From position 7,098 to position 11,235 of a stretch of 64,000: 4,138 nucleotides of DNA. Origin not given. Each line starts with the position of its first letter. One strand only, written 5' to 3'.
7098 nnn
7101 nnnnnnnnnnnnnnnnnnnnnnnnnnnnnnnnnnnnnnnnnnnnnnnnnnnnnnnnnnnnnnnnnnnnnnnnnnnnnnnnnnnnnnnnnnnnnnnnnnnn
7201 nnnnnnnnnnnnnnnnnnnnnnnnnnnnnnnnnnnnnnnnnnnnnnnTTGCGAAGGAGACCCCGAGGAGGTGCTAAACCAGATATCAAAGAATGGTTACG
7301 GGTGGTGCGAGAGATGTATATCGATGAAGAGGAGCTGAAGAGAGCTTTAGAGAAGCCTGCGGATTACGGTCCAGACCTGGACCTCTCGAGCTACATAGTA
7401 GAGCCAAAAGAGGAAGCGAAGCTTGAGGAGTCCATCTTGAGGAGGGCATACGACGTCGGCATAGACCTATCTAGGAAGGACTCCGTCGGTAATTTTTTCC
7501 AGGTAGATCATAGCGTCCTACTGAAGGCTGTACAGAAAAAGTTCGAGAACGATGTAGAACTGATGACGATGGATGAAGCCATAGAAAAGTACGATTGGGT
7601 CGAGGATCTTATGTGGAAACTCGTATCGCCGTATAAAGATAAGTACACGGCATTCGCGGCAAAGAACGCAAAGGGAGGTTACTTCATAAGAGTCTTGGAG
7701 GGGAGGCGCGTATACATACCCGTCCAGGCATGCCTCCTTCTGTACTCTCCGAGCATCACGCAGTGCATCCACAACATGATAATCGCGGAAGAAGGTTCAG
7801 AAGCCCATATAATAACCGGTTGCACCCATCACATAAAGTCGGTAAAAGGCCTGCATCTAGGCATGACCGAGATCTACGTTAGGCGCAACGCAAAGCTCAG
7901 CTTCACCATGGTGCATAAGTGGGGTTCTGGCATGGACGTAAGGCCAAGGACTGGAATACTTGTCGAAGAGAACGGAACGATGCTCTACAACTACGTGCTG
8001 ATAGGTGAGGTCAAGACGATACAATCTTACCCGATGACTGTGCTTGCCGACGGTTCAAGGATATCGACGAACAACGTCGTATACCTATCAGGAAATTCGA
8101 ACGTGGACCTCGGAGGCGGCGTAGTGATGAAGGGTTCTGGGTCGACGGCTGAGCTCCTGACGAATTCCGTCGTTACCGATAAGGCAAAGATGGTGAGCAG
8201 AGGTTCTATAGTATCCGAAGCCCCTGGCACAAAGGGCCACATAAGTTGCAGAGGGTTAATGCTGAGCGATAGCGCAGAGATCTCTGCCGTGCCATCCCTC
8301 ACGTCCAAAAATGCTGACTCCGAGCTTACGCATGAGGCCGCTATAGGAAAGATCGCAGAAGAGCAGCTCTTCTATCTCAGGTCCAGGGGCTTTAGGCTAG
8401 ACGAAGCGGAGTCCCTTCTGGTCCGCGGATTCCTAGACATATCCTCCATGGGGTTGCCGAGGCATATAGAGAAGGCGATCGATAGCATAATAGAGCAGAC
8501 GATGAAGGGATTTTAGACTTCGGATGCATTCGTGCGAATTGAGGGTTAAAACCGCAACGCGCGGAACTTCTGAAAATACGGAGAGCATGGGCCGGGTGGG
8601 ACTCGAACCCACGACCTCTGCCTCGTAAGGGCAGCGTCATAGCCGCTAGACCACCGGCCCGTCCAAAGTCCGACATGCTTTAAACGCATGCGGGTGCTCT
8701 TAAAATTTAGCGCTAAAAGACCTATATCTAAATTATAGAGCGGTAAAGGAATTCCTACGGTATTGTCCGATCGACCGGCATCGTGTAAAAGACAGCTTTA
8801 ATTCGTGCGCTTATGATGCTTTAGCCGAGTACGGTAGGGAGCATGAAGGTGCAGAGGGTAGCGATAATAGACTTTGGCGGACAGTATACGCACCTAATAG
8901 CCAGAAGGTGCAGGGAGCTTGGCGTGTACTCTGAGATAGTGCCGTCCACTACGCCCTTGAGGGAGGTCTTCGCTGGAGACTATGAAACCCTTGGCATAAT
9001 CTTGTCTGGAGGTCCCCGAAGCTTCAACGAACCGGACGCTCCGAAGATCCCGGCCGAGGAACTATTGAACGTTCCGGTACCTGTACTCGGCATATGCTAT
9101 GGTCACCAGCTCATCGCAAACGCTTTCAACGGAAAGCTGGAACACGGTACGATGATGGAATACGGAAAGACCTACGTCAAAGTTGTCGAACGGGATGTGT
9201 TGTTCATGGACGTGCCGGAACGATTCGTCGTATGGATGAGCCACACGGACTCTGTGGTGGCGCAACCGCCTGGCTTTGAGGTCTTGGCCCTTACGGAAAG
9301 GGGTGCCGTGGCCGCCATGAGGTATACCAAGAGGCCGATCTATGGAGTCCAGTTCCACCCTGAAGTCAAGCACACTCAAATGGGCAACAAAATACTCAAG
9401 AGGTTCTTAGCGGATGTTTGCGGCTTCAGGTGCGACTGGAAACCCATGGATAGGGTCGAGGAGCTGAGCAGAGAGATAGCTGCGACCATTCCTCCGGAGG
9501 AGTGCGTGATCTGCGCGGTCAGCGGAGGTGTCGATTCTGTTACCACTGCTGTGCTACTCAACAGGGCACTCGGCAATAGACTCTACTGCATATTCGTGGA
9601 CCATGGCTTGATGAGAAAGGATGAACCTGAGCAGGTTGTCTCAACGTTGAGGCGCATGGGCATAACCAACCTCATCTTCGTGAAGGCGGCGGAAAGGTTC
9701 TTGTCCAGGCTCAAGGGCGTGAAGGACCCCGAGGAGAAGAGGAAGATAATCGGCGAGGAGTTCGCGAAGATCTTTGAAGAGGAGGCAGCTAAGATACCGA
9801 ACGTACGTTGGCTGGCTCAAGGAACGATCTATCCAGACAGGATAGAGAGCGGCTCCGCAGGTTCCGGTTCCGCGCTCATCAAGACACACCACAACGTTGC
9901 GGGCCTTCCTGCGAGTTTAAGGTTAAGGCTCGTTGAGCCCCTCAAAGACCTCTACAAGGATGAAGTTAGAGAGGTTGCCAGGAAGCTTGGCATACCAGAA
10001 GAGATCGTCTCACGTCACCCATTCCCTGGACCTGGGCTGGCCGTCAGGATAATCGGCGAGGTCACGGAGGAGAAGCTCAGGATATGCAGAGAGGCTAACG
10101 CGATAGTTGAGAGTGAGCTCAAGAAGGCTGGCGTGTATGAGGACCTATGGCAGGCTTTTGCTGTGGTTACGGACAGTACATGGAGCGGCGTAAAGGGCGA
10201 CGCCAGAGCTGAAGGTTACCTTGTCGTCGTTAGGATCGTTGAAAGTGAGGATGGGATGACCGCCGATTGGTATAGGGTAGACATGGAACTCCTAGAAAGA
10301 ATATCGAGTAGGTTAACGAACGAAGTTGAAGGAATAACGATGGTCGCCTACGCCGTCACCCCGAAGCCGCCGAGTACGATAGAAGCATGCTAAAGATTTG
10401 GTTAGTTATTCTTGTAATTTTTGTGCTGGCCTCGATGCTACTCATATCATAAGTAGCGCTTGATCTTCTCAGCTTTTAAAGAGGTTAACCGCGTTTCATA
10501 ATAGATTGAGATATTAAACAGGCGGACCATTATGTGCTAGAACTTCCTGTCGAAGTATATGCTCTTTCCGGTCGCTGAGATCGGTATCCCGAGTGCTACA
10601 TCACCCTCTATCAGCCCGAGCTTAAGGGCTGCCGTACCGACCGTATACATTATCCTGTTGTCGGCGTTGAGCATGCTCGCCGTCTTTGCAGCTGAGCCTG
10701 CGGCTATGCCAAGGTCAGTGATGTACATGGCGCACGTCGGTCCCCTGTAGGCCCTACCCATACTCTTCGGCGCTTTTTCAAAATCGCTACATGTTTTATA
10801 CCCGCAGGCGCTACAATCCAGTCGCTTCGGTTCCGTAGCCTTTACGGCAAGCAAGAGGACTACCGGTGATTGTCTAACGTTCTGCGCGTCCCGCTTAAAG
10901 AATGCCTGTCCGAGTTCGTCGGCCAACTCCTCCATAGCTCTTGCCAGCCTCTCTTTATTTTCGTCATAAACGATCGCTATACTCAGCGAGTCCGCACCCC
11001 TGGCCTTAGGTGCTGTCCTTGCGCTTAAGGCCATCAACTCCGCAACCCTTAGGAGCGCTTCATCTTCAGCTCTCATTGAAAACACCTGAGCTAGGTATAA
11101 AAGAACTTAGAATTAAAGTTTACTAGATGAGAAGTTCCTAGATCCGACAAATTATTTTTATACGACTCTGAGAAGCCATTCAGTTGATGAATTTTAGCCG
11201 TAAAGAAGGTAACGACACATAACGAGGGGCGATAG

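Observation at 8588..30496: tRNA set with atypical intron architecture: T-loop intron in tRNA-Phe, two-intron tRNA-Val(CAC), anticodon-loop intron in tRNA-Val(GAC); all three Val isoacceptors in one window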

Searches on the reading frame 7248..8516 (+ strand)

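Call 11: search_protein_families(library=pfam, proteins=[window:7248-8516:+])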
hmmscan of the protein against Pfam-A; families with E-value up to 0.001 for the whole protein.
window:7248-8516:+ (422 aa): 1 family
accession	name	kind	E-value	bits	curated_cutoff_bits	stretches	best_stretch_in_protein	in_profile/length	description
PF01458.23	SUFBD_core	-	1.8e-50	172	27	1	171-395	9-232/232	SUF system FeS cluster assembly, SufBD core domain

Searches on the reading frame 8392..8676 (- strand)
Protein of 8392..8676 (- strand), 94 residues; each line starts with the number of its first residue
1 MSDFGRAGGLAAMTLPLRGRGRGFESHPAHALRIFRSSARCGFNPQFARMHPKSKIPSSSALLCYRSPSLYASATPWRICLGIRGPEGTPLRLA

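Call 48: search_protein_families(library=pfam, proteins=[window:8392-8676:-], max_evalue=0.0001)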
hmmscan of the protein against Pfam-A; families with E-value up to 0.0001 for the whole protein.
window:8392-8676:- (94 aa): 0 families

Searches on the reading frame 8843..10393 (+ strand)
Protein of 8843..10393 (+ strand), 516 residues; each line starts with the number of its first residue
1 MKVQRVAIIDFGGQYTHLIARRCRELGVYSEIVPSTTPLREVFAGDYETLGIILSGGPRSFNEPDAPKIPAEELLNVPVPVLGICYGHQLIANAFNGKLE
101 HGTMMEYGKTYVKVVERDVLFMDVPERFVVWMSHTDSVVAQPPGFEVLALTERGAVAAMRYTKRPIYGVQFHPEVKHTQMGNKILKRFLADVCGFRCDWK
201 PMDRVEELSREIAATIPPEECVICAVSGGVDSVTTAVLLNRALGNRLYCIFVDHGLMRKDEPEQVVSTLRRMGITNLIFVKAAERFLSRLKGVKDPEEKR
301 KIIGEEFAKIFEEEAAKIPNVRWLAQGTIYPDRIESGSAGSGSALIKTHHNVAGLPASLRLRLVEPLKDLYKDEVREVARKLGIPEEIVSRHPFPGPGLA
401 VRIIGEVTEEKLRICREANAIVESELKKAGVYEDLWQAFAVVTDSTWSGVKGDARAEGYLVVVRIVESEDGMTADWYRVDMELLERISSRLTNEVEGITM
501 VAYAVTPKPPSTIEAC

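Call 11: search_protein_families(library=pfam, proteins=[window:8843-10393:+])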
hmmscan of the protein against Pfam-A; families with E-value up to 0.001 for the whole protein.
window:8843-10393:+ (516 aa): 5 families
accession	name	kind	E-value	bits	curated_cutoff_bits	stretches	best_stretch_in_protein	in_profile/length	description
PF00117.34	GATase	-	6.4e-44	150.3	22.8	1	8-191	2-189/190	Glutamine amidotransferase class-I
PF00958.27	GMP_synt_C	-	3.2e-33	114.1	27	1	425-514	2-91/92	GMP synthase C terminal domain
PF07722.19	Peptidase_C26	-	3.6e-11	43.7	20.5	1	73-174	100-219/219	Peptidase C26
PF02540.23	NAD_synthase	-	1.7e-08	34.3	21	1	364-393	148-177/242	NAD synthase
PF03054.22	tRNA_Me_trans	-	0.00096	19.3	20.6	0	222-252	3-32/202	tRNA methyl transferase HUP domain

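Call 30: find_homologous_proteins(query=window:8843-10393:+, max_evalue=1e-100)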
Query window:8843-10393:+ (516 aa): 7632 proteins with E <= 1e-100 among 8000 candidates; the best 120 are listed.
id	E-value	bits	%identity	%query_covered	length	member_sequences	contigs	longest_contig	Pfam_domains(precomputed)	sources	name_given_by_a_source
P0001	0.0e+0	1148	98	100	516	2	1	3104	PF00958.28,PF07722.20,PF00117.35,PF02540.24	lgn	-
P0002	0.0e+0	1033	87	100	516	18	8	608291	PF00958.28,PF07722.20,PF00117.35,PF02540.24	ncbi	ncbi:MAG: glutamine-hydrolyzing GMP synthase [Nitrososphaerota archaeon]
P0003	0.0e+0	1026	86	100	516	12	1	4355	PF00958.28,PF07722.20,PF00117.35,PF02540.24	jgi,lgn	-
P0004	1.2e-294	996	84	100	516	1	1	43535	PF00958.28,PF07722.20,PF00117.35,PF02540.24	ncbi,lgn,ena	-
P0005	2.7e-292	988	83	100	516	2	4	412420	PF00958.28,PF07722.20,PF00117.35,PF02540.24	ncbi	ncbi:MAG: glutamine-hydrolyzing GMP synthase [Nitrososphaerota archaeon]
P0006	8.6e-292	986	82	100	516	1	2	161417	PF00958.28,PF07722.20,PF00117.35,PF02540.24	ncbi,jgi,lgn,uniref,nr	ncbi:MAG: GMP synthase (glutamine-hydrolyzing) [Candidatus Terraquivivens tikiterensis]|uniref:GMP s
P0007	7.1e-253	858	71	100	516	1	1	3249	PF00958.28,PF07722.20,PF00117.35,PF02540.24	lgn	-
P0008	8.2e-251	851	70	99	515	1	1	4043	PF00958.28,PF07722.20,PF00117.35,PF02540.24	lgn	-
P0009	1.1e-219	748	63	99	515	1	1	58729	PF00958.28,PF07722.20,PF00117.35,PF02540.24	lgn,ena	-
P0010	1.6e-219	748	63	99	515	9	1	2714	PF00958.28,PF07722.20,PF00117.35,PF02540.24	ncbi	ncbi:MAG: glutamine-hydrolyzing GMP synthase [Nitrososphaerota archaeon]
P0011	3.5e-219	747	63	99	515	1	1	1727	PF00958.28,PF07722.20,PF06508.20,PF00117.35,PF02540.24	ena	-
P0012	8.4e-219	745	64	100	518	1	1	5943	PF00958.28,PF07722.20,PF00117.35,PF02540.24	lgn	-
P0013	2.7e-217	740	63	100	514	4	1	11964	PF00958.28,PF07722.20,PF00117.35,PF02540.24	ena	-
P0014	2.4e-216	737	63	99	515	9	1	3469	PF00958.28,PF07722.20,PF00117.35,PF02540.24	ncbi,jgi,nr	ncbi:MAG: GMP synthase (glutamine-hydrolyzing) [Thaumarchaeota archaeon]|nr:MAG: GMP synthase (gluta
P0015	2.6e-216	737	62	99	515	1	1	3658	PF00958.28,PF07722.20,PF06508.20,PF00117.35,PF02540.24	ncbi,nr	ncbi:MAG: glutamine-hydrolyzing GMP synthase [Thaumarchaeota archaeon]|nr:glutamine-hydrolyzing GMP 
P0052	1.9e-199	682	62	99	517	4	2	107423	PF00958.28,PF07722.20,PF00117.35,PF02540.24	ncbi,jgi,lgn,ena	-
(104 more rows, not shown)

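Call 31: find_encoding_contigs(protein=P0009, flank=8000, max_places=1)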
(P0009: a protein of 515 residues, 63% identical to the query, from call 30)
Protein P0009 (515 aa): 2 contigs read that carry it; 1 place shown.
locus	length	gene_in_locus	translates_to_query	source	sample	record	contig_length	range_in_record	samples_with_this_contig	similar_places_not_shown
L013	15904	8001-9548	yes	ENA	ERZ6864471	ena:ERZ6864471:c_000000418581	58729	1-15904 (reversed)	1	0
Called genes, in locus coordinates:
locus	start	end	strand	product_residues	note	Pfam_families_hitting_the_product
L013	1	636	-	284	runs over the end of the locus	PF00528:BPD_transp_1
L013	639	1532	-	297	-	PF00528:BPD_transp_1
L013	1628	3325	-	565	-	PF01547:SBP_bac_1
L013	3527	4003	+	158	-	PF12838:Fer4_7, PF13237:Fer4_10 (weak), PF13247:Fer4_11, PF13187:Fer4_9 (weak), PF14697:Fer4_21 (weak), PF00037:Fer4, PF12797:Fer4_2, PF13237:Fer4_10, +5 more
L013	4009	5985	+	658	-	PF02730:AFOR_N, PF01314:AFOR_C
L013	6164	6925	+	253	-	PF01026:TatD_DNase (weak), PF04909:Amidohydro_2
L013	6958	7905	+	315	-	PF01557:FAA_hydrolase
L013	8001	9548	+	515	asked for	PF00117:GATase, PF07722:Peptidase_C26, PF02540:NAD_synthase (faint), PF00958:GMP_synt_C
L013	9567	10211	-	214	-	PF00702:Hydrolase, PF03031:NIF (faint), PF05761:5_nucleotid (faint), PF12710:HAD (weak), PF13419:HAD_2, PF13242:Hydrolase_like (weak)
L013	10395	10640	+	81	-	-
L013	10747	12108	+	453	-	PF03600:CitMHS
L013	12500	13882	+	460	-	PF00999:Na_H_Exchanger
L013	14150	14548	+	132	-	PF02675:AdoMet_dc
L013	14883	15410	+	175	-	PF01923:Cob_adeno_trans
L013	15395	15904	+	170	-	?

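Call 32: find_encoding_contigs(protein=P0008, flank=8000, max_places=1)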
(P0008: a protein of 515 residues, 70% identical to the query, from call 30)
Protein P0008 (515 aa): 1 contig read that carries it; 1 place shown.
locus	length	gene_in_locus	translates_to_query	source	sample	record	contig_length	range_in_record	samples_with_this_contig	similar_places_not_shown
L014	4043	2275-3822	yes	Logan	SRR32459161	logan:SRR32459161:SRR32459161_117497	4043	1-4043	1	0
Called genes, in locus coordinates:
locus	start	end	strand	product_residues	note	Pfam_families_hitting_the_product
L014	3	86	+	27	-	?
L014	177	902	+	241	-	PF02463:SMC_N (faint), PF00005:ABC_tran, PF13304:AAA_21 (faint)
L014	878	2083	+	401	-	PF01458:SUFBD_core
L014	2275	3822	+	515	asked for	PF00117:GATase, PF07722:Peptidase_C26, PF02540:NAD_synthase (faint), PF00958:GMP_synt_C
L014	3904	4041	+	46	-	?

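Call 33: find_encoding_contigs(protein=P0052, flank=8000, max_places=1)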
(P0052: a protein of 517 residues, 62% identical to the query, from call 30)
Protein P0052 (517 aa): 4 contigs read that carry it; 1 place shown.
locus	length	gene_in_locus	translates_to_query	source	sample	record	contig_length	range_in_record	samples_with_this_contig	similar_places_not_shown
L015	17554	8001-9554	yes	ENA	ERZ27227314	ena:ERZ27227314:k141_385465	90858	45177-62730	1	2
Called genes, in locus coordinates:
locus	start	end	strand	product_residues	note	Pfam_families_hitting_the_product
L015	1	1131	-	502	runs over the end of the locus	PF04055:Radical_SAM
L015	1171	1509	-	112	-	PF19025:DUF5751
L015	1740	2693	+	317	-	PF00294:PfkB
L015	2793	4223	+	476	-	PF01663:Phosphodiest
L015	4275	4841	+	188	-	PF10050:DUF2284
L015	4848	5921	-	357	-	PF01208:URO-D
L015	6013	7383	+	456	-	PF12176:MtaB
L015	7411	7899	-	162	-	PF02525:Flavodoxin_2 (faint), PF12641:Flavodoxin_3 (weak), PF12724:Flavodoxin_5, PF00258:Flavodoxin_1, PF03358:FMN_red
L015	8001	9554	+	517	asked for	PF00117:GATase, PF07722:Peptidase_C26, PF02540:NAD_synthase (faint), PF00958:GMP_synt_C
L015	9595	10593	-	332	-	PF01408:GFO_IDH_MocA, PF03807:F420_oxidored (weak), PF08635:ox_reductase_C (weak), PF02894:GFO_IDH_MocA_C, PF22725:GFO_IDH_MocA_C3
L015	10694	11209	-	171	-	-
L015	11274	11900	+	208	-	PF00702:Hydrolase, PF13419:HAD_2, PF13242:Hydrolase_like (weak)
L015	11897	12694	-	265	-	PF00142:Fer4_NifH (faint), PF02374:ArsA_ATPase (weak), PF10609:ParA, PF13614:AAA_31, PF01656:CbiA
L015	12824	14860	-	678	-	PF00149:Metallophos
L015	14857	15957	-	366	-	PF00005:ABC_tran, PF13304:AAA_21 (weak), PF08402:TOBE_2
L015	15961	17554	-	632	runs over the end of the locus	PF00528:BPD_transp_1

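Call 34: find_encoding_contigs(protein=P0002, flank=7000, max_places=3)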
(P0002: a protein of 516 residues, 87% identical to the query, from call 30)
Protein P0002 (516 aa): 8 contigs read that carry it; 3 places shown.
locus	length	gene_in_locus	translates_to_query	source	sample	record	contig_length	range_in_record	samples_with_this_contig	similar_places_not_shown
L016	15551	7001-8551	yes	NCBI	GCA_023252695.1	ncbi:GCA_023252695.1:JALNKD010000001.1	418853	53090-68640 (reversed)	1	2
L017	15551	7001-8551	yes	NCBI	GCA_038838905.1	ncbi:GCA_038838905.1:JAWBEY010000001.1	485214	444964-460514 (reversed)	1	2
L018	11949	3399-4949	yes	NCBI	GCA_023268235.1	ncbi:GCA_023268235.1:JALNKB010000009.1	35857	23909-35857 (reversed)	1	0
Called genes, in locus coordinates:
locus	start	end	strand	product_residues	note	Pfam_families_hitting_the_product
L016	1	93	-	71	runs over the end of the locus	-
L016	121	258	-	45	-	-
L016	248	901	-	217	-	PF01813:ATP-synt_D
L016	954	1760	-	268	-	PF01842:ACT (weak), PF02830:V4R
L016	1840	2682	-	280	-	-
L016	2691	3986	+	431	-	PF03069:FmdA_AmdA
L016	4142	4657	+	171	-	PF02002:TFIIE_alpha, PF04539:Sigma70_r3 (faint)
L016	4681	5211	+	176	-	PF01994:Trm56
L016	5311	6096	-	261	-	PF01925:TauE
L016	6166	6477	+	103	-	PF01022:HTH_5, PF12840:HTH_20 (weak)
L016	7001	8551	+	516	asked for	PF00117:GATase, PF07722:Peptidase_C26, PF02540:NAD_synthase (faint), PF00958:GMP_synt_C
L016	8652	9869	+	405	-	PF09594:GT87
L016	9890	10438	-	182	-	PF09918:DUF2148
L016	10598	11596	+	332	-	PF13231:PMT_2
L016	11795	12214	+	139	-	PF00011:HSP20, PF17886:ArsA_HSP20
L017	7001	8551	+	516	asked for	PF00117:GATase, PF07722:Peptidase_C26, PF02540:NAD_synthase (faint), PF00958:GMP_synt_C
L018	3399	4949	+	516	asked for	PF00117:GATase, PF07722:Peptidase_C26, PF02540:NAD_synthase (faint), PF00958:GMP_synt_C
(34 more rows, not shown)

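Call 35: find_encoding_contigs(protein=P0004, flank=7000, max_places=1)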
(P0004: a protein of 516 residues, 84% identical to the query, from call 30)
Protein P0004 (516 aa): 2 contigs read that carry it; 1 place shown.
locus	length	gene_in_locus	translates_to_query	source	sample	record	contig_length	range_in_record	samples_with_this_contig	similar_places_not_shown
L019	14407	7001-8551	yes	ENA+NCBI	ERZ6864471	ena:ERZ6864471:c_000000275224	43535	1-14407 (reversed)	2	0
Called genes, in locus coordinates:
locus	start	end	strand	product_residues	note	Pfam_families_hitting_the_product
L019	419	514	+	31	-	-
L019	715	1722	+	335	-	PF04041:Glyco_hydro_130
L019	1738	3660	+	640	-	PF04041:Glyco_hydro_130, PF04616:Glyco_hydro_43 (faint), PF04041:Glyco_hydro_130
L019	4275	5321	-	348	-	PF00899:ThiF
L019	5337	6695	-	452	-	PF00291:PALP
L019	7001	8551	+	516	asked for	PF00117:GATase, PF07722:Peptidase_C26, PF02540:NAD_synthase (faint), PF00958:GMP_synt_C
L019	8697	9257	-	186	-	PF09918:DUF2148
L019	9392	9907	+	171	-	-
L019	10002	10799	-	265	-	PF01022:HTH_5, PF12840:HTH_20, PF13412:HTH_24, PF14196:ATC_hydrolase (weak)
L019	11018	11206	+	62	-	-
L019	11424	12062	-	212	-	PF10111:Glyco_tranf_2_2 (faint)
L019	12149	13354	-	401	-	PF01458:SUFBD_core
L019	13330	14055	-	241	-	PF02463:SMC_N (faint), PF00005:ABC_tran, PF13304:AAA_21 (faint)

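Call 36: find_encoding_contigs(protein=P0005, flank=7000, max_places=2)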
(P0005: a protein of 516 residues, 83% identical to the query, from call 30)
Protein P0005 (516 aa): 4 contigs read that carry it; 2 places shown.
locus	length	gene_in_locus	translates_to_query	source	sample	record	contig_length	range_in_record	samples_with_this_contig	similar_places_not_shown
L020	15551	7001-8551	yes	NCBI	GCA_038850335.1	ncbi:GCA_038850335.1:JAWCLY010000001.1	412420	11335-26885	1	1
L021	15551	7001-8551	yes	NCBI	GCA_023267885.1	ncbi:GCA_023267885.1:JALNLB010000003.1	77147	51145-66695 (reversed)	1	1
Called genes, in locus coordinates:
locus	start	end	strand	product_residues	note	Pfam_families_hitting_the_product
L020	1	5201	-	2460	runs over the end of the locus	PF13620:CarboxypepD_reg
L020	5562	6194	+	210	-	PF26618:DUF8196 (weak)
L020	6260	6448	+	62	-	-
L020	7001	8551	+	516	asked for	PF00117:GATase, PF07722:Peptidase_C26 (weak), PF02540:NAD_synthase (faint), PF00958:GMP_synt_C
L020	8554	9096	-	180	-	PF09918:DUF2148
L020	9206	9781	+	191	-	-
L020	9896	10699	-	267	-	PF01022:HTH_5, PF12840:HTH_20, PF13412:HTH_24, PF14196:ATC_hydrolase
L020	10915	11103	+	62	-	-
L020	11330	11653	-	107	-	PF01022:HTH_5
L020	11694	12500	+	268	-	PF01925:TauE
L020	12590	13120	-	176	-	PF01994:Trm56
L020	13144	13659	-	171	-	PF02002:TFIIE_alpha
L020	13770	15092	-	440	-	PF03069:FmdA_AmdA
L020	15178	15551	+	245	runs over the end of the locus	-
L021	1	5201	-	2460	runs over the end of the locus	PF13620:CarboxypepD_reg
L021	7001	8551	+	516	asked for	PF00117:GATase, PF07722:Peptidase_C26 (weak), PF02540:NAD_synthase (faint), PF00958:GMP_synt_C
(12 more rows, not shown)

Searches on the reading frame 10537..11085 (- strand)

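Call 11: search_protein_families(library=pfam, proteins=[window:10537-11085:-])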
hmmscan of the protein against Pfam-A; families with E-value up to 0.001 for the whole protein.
window:10537-11085:- (182 aa): 1 family
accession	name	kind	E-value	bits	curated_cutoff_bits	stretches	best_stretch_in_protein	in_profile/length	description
PF09918.14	DUF2148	-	3e-30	104.4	25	1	115-180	2-68/68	Uncharacterized protein containing a ferredoxin domain (DUF2148)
